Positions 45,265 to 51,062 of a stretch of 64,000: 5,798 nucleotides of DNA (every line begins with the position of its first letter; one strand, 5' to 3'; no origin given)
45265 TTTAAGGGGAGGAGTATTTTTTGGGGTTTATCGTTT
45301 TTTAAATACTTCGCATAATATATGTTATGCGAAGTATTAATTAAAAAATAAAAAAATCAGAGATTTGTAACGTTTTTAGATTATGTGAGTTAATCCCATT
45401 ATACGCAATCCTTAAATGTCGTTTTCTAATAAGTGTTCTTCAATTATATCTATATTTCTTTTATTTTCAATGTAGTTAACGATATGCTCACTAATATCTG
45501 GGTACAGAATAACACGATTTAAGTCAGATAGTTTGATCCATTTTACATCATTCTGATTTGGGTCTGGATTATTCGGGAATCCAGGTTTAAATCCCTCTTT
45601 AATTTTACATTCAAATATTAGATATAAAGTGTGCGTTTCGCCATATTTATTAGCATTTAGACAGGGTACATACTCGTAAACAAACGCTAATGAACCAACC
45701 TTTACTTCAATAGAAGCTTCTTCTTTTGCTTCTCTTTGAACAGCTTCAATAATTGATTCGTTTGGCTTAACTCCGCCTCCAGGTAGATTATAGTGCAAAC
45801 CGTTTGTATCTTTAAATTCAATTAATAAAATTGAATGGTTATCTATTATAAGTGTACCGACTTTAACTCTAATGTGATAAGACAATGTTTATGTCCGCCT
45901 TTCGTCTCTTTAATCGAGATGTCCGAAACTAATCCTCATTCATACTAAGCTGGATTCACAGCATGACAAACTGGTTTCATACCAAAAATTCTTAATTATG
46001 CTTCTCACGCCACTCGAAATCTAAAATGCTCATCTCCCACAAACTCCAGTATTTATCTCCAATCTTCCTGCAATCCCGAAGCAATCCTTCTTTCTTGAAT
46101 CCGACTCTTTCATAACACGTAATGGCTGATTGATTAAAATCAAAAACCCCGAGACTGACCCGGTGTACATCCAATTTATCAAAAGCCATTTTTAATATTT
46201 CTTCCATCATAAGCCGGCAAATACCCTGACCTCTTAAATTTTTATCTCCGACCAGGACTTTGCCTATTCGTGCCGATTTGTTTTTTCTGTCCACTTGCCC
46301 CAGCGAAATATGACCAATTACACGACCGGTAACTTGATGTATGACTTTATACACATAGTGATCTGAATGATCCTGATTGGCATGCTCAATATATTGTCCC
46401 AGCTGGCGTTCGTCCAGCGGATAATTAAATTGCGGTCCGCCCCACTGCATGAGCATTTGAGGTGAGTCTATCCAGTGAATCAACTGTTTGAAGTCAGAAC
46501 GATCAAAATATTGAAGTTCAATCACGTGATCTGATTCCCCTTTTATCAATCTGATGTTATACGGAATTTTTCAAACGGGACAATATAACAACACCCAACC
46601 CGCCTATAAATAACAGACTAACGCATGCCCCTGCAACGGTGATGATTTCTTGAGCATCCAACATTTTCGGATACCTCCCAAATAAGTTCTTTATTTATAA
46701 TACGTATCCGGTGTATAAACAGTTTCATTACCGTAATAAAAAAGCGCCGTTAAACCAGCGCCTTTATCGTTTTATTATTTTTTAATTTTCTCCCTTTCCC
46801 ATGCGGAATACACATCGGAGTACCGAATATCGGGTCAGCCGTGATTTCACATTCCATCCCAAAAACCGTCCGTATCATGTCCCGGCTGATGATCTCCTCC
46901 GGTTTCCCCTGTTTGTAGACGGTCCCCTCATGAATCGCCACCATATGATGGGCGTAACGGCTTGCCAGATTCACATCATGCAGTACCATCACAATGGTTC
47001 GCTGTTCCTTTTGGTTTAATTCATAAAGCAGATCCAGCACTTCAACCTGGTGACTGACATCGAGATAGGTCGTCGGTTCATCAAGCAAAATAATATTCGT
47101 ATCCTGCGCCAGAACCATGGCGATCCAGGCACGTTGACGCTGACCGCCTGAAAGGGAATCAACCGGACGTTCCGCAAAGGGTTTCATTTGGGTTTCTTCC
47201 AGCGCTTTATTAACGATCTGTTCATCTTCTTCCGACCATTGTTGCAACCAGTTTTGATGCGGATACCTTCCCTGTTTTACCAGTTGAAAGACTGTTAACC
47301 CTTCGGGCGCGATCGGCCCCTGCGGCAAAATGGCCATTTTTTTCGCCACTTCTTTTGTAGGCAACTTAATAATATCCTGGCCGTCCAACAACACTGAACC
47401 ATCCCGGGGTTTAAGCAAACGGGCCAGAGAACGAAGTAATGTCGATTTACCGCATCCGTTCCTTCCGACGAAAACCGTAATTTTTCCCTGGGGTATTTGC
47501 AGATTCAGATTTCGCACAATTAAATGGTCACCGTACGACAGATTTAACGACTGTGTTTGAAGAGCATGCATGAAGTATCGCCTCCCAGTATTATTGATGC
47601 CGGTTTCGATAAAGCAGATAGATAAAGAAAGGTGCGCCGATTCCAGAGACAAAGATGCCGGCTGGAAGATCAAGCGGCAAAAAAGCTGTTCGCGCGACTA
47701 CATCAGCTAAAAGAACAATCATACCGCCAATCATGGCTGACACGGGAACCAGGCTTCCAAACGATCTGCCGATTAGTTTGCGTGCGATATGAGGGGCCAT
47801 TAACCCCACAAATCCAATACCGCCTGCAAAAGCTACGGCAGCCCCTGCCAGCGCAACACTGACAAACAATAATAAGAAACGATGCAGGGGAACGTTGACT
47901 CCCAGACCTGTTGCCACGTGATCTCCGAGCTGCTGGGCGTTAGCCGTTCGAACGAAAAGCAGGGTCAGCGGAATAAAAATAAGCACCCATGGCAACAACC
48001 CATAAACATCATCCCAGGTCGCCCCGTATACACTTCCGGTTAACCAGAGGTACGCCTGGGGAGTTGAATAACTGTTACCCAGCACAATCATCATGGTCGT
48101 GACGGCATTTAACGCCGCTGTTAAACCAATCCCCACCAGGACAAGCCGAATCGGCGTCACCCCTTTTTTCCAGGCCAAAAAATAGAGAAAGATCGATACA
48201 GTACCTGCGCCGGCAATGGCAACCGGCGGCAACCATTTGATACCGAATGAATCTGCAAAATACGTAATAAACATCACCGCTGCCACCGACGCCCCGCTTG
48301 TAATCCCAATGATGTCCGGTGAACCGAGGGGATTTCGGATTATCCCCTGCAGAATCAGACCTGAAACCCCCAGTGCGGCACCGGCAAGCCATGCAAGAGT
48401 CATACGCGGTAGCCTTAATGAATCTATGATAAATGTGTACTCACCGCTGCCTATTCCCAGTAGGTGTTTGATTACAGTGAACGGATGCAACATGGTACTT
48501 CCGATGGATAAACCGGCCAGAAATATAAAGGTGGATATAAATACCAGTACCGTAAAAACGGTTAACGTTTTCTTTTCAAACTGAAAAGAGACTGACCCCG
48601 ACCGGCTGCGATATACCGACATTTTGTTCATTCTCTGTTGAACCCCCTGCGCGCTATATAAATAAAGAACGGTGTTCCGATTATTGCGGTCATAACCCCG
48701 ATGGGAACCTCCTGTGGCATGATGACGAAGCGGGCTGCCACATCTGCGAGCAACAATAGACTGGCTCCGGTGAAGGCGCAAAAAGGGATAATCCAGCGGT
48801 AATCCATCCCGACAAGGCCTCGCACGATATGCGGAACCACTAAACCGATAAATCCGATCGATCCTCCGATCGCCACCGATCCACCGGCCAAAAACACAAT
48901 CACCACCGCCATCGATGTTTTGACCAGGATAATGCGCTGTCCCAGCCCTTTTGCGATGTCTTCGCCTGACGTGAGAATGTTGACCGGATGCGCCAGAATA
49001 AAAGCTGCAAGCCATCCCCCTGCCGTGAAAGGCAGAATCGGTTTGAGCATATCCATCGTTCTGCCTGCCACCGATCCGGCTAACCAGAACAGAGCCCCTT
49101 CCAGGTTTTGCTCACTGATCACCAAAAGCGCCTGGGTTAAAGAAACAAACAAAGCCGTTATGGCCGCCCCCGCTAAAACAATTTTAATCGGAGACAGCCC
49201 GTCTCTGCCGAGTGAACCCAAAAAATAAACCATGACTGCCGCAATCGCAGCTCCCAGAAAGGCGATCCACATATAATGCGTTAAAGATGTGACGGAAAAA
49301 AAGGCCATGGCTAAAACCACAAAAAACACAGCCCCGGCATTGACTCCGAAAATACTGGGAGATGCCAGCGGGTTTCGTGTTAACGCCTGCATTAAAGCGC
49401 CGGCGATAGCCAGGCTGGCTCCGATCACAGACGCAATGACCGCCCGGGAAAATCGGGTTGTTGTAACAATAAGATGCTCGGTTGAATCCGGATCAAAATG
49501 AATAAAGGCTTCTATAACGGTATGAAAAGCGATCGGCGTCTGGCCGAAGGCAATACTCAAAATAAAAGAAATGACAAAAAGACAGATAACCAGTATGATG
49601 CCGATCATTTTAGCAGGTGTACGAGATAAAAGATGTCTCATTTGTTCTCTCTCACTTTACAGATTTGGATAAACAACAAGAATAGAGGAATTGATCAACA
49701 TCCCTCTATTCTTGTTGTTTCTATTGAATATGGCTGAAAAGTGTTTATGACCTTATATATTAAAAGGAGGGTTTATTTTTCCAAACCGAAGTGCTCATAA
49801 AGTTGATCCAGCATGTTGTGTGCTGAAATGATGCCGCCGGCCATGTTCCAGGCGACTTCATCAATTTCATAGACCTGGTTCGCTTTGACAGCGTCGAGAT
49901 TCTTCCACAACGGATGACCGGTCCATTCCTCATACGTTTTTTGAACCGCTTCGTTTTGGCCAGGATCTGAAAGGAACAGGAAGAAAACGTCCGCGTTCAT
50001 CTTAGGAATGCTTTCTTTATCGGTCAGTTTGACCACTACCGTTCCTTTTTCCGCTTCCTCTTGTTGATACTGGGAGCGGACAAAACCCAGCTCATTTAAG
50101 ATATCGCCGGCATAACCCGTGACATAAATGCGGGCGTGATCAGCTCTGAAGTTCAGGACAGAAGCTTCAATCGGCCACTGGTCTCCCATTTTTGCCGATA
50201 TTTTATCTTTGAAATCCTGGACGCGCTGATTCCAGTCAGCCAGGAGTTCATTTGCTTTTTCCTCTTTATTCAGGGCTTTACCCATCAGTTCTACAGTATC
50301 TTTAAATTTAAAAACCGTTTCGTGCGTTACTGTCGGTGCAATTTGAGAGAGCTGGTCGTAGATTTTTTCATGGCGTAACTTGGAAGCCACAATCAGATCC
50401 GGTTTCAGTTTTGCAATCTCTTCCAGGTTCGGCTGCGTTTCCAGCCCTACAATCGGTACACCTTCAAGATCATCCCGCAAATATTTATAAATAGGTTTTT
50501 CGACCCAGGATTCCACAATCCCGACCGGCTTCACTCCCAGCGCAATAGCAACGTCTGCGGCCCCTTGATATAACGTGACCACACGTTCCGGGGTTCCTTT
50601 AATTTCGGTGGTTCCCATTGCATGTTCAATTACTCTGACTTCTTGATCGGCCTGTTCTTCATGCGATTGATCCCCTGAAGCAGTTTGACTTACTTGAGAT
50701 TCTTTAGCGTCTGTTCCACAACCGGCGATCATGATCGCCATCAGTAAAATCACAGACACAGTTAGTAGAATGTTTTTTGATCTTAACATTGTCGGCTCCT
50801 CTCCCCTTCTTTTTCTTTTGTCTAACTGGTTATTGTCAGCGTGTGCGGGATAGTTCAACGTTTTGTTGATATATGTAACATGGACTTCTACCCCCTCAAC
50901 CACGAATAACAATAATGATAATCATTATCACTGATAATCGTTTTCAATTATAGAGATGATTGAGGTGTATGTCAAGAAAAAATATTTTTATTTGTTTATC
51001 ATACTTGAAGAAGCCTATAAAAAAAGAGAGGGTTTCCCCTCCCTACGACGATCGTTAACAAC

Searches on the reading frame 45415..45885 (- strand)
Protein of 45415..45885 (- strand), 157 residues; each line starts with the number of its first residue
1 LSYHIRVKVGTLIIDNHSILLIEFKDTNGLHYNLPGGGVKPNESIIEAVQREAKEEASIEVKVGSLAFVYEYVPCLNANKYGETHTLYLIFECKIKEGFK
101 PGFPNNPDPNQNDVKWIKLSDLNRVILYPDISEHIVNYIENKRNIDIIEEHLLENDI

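Call 69: search_protein_families(library=pfam, proteins=[window:45415-45885:-], max_evalue=0.00001)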
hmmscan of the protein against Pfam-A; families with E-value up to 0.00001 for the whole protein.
window:45415-45885:- (157 aa): 1 family
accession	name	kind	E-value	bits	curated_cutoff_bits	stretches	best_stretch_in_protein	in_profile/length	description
PF00293.34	NUDIX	-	3.4e-14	53.5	21.1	1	6-124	3-120/134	NUDIX domain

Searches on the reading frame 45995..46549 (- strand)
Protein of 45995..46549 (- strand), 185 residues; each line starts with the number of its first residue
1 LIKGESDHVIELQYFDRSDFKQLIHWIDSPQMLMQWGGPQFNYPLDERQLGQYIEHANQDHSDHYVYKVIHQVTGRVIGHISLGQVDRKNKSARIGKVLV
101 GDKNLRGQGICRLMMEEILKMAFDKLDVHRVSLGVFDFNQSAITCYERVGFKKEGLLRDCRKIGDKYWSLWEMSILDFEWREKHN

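Call 69: search_protein_families(library=pfam, proteins=[window:45995-46549:-], max_evalue=0.00001)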
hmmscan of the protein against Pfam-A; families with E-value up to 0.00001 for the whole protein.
window:45995-46549:- (185 aa): 6 families
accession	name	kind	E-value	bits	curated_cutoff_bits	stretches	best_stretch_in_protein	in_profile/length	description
PF13302.13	Acetyltransf_3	-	3.6e-15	57.3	25.4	1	12-152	4-138/138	Acetyltransferase (GNAT) domain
PF00583.31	Acetyltransf_1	-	2.7e-14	53.9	20.7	1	33-151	4-116/116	Acetyltransferase (GNAT) family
PF13420.13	Acetyltransf_4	-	7.4e-14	52.5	24.3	1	16-167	5-150/155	Acetyltransferase (GNAT) domain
PF13523.12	Acetyltransf_8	-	7.7e-08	32.5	27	1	18-155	4-141/145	Acetyltransferase (GNAT) domain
PF13508.13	Acetyltransf_7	-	5.6e-07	30.3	27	1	69-153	10-84/84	Acetyltransferase (GNAT) domain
PF13673.13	Acetyltransf_10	-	6.8e-07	29.8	23.6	1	57-153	22-109/128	Acetyltransferase (GNAT) domain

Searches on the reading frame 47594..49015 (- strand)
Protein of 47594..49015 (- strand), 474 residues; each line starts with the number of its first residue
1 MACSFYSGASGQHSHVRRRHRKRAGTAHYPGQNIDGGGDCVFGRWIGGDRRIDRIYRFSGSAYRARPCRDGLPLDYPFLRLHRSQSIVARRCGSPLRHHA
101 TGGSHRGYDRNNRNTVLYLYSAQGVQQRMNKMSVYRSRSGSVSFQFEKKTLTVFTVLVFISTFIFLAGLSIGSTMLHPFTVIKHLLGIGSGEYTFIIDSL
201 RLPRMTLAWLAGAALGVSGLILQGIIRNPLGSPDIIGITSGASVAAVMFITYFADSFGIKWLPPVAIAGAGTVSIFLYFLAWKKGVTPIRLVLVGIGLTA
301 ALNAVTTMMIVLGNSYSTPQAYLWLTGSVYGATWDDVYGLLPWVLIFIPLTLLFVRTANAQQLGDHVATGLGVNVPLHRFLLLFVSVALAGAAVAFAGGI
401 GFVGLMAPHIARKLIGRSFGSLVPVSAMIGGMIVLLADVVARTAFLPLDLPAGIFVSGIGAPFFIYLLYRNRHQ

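Call 69: search_protein_families(library=pfam, proteins=[window:47594-49015:-], max_evalue=0.00001)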
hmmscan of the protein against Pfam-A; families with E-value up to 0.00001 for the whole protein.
window:47594-49015:- (474 aa): 1 family
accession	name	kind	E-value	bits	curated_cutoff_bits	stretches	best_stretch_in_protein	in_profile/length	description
PF01032.23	FecCD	-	1.9e-90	303.5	26.5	1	163-470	4-311/311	FecCD transport family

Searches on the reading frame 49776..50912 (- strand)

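Call 69: search_protein_families(library=pfam, proteins=[window:49776-50912:-], max_evalue=0.00001)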
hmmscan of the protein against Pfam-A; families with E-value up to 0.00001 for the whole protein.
window:49776-50912:- (379 aa): 1 family
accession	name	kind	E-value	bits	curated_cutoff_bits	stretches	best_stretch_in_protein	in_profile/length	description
PF01497.23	Peripla_BP_2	-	1.4e-28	100.3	27.5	1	111-352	1-233/235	Periplasmic binding protein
